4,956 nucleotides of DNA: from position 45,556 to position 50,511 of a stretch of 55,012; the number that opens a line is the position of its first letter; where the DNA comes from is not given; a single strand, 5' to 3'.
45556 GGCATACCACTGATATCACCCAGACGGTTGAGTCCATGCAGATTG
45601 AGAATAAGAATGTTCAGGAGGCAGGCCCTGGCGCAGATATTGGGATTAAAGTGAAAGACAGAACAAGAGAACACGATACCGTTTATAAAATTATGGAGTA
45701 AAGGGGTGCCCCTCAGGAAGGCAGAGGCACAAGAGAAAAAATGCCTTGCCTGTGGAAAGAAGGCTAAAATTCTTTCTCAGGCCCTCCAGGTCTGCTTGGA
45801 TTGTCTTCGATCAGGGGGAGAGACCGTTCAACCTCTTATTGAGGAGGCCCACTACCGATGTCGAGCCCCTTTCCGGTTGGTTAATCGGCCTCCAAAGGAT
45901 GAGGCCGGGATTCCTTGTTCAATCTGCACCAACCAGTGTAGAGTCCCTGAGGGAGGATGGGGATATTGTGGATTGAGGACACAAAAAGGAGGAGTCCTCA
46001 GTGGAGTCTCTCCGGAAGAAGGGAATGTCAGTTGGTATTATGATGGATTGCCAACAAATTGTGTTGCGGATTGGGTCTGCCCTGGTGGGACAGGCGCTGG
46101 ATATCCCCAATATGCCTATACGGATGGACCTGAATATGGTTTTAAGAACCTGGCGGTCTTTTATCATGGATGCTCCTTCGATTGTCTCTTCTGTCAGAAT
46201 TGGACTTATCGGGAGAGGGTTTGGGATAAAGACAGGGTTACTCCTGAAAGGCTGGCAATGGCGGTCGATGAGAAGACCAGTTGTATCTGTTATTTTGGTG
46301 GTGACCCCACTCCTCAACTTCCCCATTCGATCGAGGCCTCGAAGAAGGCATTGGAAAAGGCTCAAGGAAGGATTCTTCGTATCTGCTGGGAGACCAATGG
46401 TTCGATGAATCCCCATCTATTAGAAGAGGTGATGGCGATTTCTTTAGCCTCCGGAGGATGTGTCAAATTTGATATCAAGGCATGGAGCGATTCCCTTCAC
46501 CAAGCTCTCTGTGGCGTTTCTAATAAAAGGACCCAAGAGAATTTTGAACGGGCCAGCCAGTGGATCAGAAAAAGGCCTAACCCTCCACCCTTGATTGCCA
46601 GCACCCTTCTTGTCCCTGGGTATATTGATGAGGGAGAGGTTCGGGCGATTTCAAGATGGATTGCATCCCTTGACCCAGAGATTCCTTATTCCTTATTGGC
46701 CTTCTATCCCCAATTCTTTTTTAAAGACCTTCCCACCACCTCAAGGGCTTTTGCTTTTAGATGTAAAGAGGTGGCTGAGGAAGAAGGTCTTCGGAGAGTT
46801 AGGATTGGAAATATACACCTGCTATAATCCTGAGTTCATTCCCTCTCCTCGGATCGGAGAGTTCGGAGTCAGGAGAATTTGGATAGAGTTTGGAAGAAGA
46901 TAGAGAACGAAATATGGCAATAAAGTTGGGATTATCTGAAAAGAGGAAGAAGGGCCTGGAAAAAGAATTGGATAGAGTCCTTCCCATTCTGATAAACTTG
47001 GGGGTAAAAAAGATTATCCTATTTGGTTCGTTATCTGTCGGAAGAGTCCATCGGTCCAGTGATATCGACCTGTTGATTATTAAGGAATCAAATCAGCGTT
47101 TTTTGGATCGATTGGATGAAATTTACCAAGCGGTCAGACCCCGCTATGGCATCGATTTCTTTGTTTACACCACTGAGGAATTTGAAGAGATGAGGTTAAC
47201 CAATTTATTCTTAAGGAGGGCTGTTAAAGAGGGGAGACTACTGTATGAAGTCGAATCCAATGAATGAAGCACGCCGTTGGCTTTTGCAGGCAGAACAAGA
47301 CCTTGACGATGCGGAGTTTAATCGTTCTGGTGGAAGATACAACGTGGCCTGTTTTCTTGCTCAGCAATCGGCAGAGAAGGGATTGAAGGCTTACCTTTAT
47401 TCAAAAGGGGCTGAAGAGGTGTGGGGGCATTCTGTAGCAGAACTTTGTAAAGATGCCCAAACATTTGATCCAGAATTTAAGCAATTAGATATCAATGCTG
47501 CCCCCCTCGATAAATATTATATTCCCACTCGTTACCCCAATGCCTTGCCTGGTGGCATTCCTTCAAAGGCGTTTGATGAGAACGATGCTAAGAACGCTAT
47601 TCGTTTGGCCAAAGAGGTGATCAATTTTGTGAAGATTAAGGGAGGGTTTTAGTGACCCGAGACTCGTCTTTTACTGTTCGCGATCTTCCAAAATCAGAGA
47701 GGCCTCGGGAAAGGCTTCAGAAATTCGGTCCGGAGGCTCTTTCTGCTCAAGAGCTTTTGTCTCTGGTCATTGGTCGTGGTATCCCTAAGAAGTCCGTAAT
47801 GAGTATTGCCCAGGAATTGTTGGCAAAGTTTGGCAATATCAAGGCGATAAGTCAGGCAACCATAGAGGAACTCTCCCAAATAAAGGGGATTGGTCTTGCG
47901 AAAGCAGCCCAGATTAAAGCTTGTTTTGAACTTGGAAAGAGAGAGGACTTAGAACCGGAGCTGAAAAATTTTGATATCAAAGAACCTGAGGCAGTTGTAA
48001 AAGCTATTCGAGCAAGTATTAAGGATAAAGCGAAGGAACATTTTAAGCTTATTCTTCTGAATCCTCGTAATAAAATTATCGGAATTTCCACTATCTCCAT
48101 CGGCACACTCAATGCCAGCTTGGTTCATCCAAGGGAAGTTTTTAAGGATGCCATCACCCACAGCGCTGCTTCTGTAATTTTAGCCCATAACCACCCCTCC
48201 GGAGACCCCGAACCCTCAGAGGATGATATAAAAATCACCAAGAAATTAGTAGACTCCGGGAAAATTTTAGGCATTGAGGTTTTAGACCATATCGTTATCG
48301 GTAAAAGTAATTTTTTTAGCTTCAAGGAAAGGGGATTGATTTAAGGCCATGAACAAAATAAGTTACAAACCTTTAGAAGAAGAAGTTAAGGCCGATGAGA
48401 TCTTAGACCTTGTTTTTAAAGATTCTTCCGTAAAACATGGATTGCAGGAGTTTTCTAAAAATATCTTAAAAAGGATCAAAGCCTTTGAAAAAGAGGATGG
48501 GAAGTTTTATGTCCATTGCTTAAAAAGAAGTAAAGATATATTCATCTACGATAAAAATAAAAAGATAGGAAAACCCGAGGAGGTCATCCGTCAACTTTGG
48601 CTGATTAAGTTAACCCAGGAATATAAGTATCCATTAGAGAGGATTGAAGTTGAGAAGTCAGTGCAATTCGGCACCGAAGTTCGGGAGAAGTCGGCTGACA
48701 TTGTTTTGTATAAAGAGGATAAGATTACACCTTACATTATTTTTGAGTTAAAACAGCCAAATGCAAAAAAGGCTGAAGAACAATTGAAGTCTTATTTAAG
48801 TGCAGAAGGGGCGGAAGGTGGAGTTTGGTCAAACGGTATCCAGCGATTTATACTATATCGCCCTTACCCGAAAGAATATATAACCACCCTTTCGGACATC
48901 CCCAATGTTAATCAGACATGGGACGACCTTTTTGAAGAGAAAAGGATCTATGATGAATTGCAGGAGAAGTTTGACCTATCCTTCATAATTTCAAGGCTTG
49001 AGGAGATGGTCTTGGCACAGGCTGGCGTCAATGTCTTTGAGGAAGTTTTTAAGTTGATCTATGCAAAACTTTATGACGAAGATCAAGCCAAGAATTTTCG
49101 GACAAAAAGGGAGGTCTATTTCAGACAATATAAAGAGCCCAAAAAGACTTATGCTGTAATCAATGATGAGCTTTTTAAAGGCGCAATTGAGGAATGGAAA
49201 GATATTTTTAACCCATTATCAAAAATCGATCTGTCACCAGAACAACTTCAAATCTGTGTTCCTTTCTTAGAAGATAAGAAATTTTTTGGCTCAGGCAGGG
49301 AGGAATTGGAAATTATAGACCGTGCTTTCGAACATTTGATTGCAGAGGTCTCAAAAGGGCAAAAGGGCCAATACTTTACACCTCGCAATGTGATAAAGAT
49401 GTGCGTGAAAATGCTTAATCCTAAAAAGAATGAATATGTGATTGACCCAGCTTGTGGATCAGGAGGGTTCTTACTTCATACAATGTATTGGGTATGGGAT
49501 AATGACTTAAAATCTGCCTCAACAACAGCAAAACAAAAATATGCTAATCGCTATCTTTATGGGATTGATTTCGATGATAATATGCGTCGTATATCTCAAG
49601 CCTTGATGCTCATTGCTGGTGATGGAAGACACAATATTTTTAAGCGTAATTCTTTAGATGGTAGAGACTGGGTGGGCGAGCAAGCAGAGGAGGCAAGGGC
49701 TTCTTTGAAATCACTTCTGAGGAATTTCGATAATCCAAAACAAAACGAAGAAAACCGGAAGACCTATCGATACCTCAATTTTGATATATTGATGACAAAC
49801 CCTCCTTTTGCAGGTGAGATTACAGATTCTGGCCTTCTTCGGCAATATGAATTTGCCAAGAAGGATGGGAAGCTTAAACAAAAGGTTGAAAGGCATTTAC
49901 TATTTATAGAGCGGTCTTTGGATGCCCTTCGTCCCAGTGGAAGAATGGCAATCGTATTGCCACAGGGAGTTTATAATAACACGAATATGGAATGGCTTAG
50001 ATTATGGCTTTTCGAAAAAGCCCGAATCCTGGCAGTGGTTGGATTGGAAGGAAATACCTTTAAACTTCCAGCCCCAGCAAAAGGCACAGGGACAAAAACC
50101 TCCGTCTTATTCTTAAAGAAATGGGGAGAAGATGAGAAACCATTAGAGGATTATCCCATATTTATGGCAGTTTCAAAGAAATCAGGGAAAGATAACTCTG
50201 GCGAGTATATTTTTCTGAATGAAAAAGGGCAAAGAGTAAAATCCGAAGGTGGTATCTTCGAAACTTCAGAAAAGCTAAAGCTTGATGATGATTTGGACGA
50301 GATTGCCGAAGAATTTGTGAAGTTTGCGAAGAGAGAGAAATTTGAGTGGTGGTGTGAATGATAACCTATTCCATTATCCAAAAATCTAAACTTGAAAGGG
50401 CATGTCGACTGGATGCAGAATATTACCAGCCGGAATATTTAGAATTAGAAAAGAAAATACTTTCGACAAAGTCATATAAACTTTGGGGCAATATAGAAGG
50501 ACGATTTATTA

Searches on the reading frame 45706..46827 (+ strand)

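Call 74: search_protein_families(library=pfam, proteins=[window:45706-46827:+], max_evalue=0.00001)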
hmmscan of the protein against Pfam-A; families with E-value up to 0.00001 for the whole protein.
window:45706-46827:+ (373 aa): 1 family
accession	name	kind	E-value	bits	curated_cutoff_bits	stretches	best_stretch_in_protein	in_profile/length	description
PF04055.27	Radical_SAM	-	5.2e-15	56.4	29.5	1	151-309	2-157/166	Radical SAM superfamily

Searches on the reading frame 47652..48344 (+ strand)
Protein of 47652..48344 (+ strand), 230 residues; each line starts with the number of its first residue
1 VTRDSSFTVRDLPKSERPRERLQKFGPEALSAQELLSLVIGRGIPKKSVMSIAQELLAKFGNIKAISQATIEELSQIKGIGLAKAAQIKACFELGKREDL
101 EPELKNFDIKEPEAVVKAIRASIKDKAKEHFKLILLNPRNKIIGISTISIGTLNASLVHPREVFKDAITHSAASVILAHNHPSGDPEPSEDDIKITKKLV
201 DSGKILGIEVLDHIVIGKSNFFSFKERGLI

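Call 88: search_protein_families(library=pfam, proteins=[window:47652-48344:+], max_evalue=0.0001)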
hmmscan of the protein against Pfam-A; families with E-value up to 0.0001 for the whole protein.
window:47652-48344:+ (230 aa): 5 families
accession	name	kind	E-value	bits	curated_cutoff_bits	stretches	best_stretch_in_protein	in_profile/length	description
PF04002.20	RadC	-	1.7e-46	157.5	22.1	1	109-229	1-121/121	RadC-like JAB domain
PF20582.4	UPF0758_N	-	1.8e-25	89.3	27.1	1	9-86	1-77/77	UPF0758 N-terminal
PF12826.13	HHH_2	-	7.6e-08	32.9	27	1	52-93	15-56/64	Helix-hairpin-helix motif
PF14520.12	HHH_5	-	3.3e-06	27.9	27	1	52-90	14-53/57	Helix-hairpin-helix domain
PF00633.29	HHH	-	6e-05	23.1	24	0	64-90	3-29/30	Helix-hairpin-helix motif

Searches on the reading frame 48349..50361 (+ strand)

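Call 74: search_protein_families(library=pfam, proteins=[window:48349-50361:+], max_evalue=0.00001)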
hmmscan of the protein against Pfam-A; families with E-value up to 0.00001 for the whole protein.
window:48349-50361:+ (670 aa): 3 families
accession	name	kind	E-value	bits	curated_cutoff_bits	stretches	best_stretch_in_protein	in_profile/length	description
PF02384.22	N6_Mtase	-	1.2e-33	117.2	20.4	1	322-651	5-289/311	N-6 DNA Methylase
PF13588.12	HSDR_N_2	-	2.8e-22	79.3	25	1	76-185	1-110/110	Type I restriction enzyme R protein N terminus (HSDR_N)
PF07669.17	Eco57I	-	1.8e-10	41.6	25.3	1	403-566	3-165/171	Eco57I restriction-modification methylase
